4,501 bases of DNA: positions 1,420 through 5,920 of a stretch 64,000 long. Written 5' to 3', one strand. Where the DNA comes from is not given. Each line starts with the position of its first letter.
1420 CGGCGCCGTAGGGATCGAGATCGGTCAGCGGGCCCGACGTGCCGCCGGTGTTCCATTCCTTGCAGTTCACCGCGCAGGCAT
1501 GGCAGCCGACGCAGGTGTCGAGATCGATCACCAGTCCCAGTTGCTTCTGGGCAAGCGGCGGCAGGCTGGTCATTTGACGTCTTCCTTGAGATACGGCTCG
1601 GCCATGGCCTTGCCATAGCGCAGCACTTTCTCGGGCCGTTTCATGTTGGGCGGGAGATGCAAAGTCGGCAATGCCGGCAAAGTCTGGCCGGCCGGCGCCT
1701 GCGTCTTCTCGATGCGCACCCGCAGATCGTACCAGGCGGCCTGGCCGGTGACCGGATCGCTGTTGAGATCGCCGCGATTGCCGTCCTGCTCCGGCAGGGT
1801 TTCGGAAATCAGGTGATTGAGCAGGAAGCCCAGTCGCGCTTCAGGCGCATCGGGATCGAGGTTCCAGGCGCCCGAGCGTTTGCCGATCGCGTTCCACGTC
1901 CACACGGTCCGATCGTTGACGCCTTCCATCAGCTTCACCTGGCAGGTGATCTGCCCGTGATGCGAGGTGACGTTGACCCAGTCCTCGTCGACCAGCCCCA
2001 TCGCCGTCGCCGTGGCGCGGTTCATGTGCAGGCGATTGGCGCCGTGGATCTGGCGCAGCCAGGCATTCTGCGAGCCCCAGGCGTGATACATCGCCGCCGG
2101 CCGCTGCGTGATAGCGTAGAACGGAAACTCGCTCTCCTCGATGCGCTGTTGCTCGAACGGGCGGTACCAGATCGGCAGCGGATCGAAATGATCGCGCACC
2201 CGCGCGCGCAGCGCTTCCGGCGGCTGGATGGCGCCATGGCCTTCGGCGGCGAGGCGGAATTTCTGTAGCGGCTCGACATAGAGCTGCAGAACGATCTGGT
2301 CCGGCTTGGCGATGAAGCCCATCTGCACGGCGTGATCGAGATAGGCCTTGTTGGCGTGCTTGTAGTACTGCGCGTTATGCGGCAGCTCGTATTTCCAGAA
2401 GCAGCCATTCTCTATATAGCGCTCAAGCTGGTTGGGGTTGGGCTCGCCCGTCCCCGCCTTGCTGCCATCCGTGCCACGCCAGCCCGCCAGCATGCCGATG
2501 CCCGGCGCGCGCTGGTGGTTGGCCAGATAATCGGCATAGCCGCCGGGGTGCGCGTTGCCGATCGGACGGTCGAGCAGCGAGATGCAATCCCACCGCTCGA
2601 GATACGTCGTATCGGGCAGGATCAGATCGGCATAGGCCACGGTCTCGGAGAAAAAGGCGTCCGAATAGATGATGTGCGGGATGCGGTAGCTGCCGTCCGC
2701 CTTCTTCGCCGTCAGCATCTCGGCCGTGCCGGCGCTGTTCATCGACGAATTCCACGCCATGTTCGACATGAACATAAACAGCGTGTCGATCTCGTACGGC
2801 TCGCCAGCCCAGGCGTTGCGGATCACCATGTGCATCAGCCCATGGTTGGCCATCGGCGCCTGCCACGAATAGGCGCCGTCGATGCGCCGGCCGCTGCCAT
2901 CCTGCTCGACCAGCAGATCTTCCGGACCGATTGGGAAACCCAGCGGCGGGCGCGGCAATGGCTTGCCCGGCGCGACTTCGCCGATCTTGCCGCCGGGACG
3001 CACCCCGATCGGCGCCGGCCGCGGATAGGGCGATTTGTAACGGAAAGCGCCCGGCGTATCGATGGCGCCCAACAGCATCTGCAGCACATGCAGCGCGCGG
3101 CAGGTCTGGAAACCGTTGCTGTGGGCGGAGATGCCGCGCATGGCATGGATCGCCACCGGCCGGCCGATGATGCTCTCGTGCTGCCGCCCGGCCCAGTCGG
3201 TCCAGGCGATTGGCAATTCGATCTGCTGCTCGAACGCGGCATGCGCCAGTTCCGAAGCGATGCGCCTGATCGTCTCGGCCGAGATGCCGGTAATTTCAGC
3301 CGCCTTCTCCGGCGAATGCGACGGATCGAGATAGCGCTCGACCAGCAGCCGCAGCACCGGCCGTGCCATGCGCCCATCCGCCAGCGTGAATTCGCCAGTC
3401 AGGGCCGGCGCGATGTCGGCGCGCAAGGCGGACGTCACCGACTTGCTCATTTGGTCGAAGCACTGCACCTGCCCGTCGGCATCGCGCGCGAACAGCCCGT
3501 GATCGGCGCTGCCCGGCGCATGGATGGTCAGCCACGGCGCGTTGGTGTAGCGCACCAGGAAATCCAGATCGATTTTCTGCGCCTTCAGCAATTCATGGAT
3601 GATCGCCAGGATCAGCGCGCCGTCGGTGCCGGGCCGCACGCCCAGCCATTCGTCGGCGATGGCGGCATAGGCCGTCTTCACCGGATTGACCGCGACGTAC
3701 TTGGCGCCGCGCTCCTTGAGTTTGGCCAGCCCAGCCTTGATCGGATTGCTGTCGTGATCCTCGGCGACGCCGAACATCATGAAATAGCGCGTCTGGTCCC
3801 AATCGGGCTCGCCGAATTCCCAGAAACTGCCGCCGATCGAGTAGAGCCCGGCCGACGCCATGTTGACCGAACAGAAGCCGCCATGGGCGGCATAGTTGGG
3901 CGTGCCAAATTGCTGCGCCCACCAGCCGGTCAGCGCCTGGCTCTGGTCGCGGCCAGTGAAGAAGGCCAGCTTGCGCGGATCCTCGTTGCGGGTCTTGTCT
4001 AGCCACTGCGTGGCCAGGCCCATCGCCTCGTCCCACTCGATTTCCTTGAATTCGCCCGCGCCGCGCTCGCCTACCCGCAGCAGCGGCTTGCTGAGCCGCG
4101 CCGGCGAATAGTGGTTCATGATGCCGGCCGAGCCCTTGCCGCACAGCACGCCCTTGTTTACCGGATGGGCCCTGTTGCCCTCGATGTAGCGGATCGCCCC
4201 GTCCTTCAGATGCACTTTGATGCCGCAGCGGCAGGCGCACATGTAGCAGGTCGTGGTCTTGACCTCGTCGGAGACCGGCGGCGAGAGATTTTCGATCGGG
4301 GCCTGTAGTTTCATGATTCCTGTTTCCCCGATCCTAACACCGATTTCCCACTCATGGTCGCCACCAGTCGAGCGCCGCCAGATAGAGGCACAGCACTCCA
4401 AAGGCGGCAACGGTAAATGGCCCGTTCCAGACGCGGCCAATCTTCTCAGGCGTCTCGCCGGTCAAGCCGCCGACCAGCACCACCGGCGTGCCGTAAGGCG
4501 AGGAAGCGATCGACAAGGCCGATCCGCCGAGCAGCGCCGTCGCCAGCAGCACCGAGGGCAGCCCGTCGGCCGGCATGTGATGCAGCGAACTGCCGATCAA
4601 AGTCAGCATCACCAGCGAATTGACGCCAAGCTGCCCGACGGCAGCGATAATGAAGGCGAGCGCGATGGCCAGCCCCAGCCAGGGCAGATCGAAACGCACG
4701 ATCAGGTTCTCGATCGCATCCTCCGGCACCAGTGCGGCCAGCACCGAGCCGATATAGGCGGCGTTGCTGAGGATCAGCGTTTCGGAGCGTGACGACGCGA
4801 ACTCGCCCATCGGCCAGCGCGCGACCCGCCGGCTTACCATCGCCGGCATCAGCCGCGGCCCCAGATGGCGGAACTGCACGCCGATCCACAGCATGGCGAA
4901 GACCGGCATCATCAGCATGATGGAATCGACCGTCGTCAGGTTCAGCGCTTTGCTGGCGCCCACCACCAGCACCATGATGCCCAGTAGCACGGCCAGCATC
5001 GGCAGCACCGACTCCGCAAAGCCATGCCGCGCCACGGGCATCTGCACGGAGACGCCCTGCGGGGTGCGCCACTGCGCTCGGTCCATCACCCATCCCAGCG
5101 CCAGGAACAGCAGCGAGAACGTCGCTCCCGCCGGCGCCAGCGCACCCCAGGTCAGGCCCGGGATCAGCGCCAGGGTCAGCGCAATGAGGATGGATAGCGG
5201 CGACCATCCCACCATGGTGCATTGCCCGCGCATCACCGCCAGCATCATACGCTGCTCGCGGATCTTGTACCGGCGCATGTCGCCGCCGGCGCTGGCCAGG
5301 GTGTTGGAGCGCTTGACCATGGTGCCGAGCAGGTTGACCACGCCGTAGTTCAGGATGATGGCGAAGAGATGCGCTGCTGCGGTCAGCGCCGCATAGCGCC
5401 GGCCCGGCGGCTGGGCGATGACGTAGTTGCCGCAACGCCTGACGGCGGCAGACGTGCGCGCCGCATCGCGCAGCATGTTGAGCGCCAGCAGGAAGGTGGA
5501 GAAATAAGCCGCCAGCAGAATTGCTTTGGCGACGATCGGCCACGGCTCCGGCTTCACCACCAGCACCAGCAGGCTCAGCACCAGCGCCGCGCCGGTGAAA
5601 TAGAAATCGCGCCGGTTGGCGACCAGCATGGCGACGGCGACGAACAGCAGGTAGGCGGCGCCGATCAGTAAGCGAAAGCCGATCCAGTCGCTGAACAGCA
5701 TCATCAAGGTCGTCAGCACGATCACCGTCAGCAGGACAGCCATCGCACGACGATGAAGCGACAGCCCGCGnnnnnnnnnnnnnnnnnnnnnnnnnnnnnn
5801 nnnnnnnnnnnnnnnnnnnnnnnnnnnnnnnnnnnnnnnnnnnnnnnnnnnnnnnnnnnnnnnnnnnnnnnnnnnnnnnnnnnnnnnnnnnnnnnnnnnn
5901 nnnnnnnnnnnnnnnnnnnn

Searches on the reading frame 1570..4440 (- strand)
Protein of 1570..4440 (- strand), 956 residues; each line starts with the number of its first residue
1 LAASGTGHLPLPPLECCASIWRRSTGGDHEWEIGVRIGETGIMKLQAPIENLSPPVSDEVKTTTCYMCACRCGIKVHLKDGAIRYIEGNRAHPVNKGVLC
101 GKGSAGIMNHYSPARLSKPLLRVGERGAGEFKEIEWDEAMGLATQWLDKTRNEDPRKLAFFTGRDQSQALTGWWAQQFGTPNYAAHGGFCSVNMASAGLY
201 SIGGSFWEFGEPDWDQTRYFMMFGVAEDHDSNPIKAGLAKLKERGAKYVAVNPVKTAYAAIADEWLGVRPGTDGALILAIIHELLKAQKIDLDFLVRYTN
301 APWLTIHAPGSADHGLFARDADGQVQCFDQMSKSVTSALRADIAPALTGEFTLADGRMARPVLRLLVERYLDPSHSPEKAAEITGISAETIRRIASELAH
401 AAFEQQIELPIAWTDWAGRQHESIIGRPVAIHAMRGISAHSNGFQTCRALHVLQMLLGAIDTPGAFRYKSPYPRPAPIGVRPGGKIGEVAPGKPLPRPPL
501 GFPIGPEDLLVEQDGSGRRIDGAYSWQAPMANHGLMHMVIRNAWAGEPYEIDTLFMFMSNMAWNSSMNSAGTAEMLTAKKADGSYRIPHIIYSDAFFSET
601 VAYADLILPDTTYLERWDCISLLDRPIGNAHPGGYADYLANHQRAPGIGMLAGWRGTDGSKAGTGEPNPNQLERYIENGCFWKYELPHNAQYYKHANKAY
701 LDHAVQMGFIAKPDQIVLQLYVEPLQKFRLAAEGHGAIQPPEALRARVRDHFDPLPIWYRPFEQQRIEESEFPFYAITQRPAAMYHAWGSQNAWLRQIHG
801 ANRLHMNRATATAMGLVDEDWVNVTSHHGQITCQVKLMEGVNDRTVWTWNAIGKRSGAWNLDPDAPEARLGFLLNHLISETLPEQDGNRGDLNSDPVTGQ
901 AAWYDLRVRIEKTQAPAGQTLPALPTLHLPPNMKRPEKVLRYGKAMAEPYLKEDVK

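Call 14: search_protein_families(library=pfam, proteins=[window:1570-4440:-], max_evalue=0.0001)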
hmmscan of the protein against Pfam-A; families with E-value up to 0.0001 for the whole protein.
window:1570-4440:- (956 aa): 3 families
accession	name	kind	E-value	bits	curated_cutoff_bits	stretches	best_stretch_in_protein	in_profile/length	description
PF00384.28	Molybdopterin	-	2.3e-24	86.5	24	1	115-621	1-321/353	Molybdopterin oxidoreductase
PF04879.21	Molybdop_Fe4S4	-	4.2e-15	55.9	22.7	1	60-108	3-51/55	Molybdopterin oxidoreductase Fe4S4 domain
PF01568.27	Molydop_binding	-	8e-12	45.6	26.8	1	774-854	1-82/110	Molydopterin dinucleotide binding domain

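Call 50: search_protein_families(library=ncbifam, proteins=[window:1570-4440:-], max_evalue=1e-10)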
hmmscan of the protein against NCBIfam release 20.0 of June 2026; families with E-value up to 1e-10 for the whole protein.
window:1570-4440:- (956 aa): 18 families
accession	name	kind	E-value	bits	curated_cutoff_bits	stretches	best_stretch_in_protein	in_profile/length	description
NF012032.0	PRK15488.1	equivalog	8.4e-61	205.9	694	1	62-300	45-282/759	thiosulfate reductase PhsA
TIGR02166.1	dmsA_ynfE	subfamily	1.6e-43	148.9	777.7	1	58-299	42-299/794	DMSO/selenate family reductase complex A subunit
TIGR01591.1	Fdh-alpha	equivalog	1.2e-37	129.4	666.25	1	63-297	1-236/672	formate dehydrogenase subunit alpha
TIGR03479.1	DMSO_red_II_alp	subfamily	7e-37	127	984.75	1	61-402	59-425/913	molybdopterin-dependent oxidoreductase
NF041783.2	mnquin_red_QrcB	equivalog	7.5e-35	120.2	440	1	60-289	52-282/695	menaquinone reductase molybdopterin-binding-like subunit QrcB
TIGR01553.1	formate-DH-alph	equivalog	1.3e-31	109.2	814.2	2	239-464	244-437/1009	formate dehydrogenase-N subunit alpha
NF011567.1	PRK14991.1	equivalog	1.2e-30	106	1750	1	172-464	239-534/1022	tetrathionate reductase subunit TtrA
NF041714.1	arsenate_red_ArrA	equivalog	2.7e-29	101.9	1600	1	59-286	49-283/848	arsenate respiratory reductase molybdopterin-containing subunit ArrA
NF041513.1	formate_DH_Act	exception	2.5e-27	95.1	1400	1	57-153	39-133/1067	formate dehydrogenase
NF047855.1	AssmNtatRedNasC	equivalog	2.5e-25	88.9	1100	1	58-299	18-263/708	assimilatory nitrate reductase catalytic subunit NasC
TIGR00509.1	bisC_fam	subfamily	4e-24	84.9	1017.55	0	235-300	194-260/772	molybdopterin guanine dinucleotide-containing S/N-oxide reductase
NF041323.1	Nitr_red_NasA_Halo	equivalog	4.9e-23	81.5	1000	1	68-300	3-237/673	assimilatory nitrate reductase NasA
NF011566.1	PRK14990.1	exception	6.1e-22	77.4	1600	1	49-299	46-319/814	dimethylsulfoxide reductase subunit A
NF041884.1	selenate_YnfF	exception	1.3e-21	76.3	1650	1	55-299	40-299/798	selenate/tellurate reductase subunit YnfF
NF041885.1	selenate_YnfE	exception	2.5e-21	75.2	1675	1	47-299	35-306/805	selenate/tellurate reductase subunit YnfE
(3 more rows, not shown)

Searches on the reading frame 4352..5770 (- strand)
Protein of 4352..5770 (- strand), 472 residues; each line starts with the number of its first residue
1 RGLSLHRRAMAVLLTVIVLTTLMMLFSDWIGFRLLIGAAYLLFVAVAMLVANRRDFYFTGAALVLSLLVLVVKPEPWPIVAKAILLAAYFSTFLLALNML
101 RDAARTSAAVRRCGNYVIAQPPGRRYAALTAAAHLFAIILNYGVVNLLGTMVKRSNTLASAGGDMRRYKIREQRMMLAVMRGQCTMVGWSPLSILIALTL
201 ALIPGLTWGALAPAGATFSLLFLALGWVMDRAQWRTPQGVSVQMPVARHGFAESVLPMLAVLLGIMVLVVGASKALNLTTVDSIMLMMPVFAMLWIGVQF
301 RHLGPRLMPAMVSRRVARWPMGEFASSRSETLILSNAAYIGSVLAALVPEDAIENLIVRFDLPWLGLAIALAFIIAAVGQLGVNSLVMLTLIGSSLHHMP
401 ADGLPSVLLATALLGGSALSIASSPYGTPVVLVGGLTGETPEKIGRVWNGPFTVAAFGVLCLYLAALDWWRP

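Call 22: search_protein_families(library=pfam, proteins=[window:4352-5770:-], max_evalue=0.001)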
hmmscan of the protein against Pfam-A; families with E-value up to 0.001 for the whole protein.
window:4352-5770:- (472 aa): 0 families

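Call 76: search_protein_families(library=pfam, proteins=[window:4385-5770:-], max_evalue=1)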
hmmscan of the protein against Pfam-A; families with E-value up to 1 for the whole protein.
window:4385-5770:- (462 aa): 3 families
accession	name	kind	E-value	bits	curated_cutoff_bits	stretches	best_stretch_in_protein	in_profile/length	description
PF00951.23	Arteri_Gl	-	0.086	13.1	24.9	1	243-312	44-114/179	Arterivirus GL envelope glycoprotein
PF08308.17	PEGA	-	0.12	12.8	20.8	1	418-454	3-39/71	PEGA domain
PF04217.19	DUF412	-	0.16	12.4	23.6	1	251-301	36-87/141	Protein of unknown function, DUF412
